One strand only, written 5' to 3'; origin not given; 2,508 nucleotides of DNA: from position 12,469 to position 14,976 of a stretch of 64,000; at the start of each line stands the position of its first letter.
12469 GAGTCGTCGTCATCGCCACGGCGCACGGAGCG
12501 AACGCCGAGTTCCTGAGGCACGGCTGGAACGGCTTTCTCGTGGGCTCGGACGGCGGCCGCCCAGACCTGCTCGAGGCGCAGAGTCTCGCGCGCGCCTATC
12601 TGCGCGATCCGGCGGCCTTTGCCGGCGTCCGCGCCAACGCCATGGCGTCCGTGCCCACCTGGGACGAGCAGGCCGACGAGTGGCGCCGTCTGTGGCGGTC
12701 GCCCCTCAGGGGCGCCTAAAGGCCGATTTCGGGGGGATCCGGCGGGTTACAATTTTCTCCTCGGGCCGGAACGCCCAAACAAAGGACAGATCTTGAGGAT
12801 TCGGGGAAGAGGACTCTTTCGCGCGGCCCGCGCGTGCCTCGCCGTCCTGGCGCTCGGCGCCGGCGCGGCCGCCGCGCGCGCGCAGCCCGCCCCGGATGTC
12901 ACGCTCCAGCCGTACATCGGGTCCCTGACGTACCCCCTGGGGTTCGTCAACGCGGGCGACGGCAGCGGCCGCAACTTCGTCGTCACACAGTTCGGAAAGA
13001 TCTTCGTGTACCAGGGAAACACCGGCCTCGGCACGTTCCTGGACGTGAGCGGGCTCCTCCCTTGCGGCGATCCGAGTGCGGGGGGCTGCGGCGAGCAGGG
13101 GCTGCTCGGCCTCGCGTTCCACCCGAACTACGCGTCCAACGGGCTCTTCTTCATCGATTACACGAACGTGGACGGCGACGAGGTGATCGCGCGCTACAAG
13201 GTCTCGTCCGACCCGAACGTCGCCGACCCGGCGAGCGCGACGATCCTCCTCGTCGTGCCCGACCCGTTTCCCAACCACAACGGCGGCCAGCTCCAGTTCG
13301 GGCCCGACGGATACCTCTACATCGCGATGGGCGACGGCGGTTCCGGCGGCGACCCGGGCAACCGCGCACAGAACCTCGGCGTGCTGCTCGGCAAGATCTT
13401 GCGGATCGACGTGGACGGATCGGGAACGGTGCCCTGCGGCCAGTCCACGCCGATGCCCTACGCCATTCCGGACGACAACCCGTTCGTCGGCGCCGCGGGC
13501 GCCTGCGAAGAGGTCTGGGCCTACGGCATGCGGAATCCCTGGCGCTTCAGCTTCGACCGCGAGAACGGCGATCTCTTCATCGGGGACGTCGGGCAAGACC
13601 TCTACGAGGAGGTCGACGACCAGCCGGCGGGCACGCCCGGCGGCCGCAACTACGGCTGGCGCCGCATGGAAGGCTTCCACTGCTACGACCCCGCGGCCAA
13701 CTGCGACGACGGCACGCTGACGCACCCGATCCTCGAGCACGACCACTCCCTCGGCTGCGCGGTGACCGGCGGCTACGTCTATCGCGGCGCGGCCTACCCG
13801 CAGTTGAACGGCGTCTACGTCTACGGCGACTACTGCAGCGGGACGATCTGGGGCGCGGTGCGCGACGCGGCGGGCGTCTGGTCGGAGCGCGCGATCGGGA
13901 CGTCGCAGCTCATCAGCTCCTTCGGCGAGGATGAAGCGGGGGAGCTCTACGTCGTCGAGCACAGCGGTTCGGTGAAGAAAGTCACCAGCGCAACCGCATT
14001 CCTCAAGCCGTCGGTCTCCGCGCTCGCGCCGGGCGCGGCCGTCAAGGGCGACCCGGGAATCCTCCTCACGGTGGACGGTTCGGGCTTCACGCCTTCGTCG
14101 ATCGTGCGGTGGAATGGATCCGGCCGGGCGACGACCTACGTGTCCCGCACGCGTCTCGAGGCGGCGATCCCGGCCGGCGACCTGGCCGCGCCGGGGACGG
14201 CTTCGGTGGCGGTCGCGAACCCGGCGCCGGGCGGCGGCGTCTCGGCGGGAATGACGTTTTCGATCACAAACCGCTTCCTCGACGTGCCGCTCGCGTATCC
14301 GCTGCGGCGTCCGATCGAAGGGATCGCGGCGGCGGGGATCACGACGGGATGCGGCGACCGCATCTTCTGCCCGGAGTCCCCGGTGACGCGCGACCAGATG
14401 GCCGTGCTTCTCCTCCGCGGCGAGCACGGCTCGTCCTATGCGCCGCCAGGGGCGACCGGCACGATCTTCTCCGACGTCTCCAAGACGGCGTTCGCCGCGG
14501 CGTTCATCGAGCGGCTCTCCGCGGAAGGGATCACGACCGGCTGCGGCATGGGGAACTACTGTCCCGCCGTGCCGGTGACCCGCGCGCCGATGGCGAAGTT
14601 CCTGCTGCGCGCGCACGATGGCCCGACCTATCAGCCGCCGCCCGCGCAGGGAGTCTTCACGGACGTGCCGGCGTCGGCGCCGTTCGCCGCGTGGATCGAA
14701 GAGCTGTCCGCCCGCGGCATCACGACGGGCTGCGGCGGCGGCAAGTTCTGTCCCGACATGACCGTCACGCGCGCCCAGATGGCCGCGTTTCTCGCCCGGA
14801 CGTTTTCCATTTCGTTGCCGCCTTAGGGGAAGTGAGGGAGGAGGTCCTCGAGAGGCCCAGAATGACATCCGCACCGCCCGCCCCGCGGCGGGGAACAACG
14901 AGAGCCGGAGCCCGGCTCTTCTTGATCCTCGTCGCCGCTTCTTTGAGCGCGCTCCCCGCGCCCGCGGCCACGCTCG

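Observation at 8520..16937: Cysteine-containing SLH variant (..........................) used seven times across three proteins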

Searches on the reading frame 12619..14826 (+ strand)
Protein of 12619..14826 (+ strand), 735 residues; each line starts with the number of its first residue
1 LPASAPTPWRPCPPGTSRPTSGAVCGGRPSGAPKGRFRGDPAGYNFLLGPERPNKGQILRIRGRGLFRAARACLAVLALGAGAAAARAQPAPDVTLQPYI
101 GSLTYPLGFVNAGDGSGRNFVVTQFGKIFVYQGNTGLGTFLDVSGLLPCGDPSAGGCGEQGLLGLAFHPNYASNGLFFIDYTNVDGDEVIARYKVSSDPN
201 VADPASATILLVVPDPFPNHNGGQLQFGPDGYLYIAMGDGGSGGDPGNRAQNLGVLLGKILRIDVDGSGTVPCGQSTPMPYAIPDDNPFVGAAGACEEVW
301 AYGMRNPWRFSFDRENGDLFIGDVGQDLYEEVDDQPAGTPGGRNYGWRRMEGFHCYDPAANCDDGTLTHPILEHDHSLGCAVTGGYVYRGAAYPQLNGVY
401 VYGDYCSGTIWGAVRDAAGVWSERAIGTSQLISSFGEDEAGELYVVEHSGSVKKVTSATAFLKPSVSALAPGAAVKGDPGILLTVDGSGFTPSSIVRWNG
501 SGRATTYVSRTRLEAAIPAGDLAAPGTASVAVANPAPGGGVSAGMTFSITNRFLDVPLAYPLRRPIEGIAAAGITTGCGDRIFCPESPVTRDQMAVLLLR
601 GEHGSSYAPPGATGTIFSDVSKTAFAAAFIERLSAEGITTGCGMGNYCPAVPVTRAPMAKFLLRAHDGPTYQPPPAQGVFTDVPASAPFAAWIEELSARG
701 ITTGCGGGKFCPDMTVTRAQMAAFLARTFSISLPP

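Call 3: search_protein_families(library=pfam, proteins=[window:12619-14826:+], max_evalue=1)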
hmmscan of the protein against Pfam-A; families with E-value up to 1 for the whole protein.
window:12619-14826:+ (735 aa): 2 families
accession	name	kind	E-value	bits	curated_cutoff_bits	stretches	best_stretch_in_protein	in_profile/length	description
PF07995.17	GSDH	-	6.8e-34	118.1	25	1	106-448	4-324/332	Glucose / Sorbosone dehydrogenase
PF00395.25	SLH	-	7.5e-19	67.9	20.8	3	680-722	2-44/44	S-layer homology domain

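Call 4: search_protein_families(library=ncbifam, proteins=[window:12619-14826:+], max_evalue=1)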
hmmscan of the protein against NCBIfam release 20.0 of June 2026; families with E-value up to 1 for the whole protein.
window:12619-14826:+ (735 aa): 3 families
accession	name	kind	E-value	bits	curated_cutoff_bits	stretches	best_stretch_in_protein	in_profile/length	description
NF058597.1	CoaZ_rpt_PGGG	domain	1.6e-30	105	30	1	463-549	2-88/88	choice-of-anchor Z repeating domain-containing protein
TIGR03606.1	non_repeat_PQQ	subfamily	4.3e-14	52.2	434.55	1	158-354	77-274/454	glucose/sorbosone family PQQ-dependent dehydrogenase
NF033190.2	inl_like_NEAT_1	exception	3.4e-10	38.9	1275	2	564-665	653-751/754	NEAT domain-containing leucine-rich repeat protein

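Call 64: list_cluster_members(proteins=[P0011, P0040, P0056, P0057, P0089, P0108, window:12793-14826:+, window:14862-16937:+])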
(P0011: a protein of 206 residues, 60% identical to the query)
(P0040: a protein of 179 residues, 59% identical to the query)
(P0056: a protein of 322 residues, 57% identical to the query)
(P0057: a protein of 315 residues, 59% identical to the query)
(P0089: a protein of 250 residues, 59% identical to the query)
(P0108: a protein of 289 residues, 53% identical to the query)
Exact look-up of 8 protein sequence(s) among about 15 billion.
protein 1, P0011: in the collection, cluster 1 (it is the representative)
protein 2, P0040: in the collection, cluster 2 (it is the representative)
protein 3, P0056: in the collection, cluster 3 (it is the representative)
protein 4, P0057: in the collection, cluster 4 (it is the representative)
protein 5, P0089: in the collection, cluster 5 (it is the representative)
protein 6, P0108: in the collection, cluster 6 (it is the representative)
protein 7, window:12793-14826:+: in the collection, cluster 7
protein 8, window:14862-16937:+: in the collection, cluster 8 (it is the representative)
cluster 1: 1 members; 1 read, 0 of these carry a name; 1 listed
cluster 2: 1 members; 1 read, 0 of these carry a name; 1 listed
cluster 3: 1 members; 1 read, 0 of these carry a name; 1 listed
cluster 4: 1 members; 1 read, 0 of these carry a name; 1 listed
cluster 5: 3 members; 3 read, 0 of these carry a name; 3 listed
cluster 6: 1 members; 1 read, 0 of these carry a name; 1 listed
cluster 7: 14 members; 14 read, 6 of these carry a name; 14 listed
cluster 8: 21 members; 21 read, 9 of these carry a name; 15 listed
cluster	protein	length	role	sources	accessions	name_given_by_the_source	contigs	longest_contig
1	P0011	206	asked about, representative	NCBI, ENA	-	-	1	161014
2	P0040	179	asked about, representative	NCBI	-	-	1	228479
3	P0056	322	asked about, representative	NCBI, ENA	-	-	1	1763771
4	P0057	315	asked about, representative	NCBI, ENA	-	-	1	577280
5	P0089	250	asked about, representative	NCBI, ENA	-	-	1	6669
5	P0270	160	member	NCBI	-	-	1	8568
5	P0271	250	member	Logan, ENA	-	-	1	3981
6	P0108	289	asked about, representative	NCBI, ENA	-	-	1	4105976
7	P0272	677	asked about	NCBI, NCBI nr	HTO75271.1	MAG TPA: PQQ-dependent sugar dehydrogenase [Thermoanaerobaculia bacterium] | PQQ-dependent sugar dehydrogenase [Thermoanaerobaculia bacterium]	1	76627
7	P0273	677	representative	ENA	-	-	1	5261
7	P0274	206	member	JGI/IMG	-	hypothetical protein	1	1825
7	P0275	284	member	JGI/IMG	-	hypothetical protein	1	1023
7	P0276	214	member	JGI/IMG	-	hypothetical protein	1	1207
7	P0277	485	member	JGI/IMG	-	hypothetical protein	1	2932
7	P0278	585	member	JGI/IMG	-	hypothetical protein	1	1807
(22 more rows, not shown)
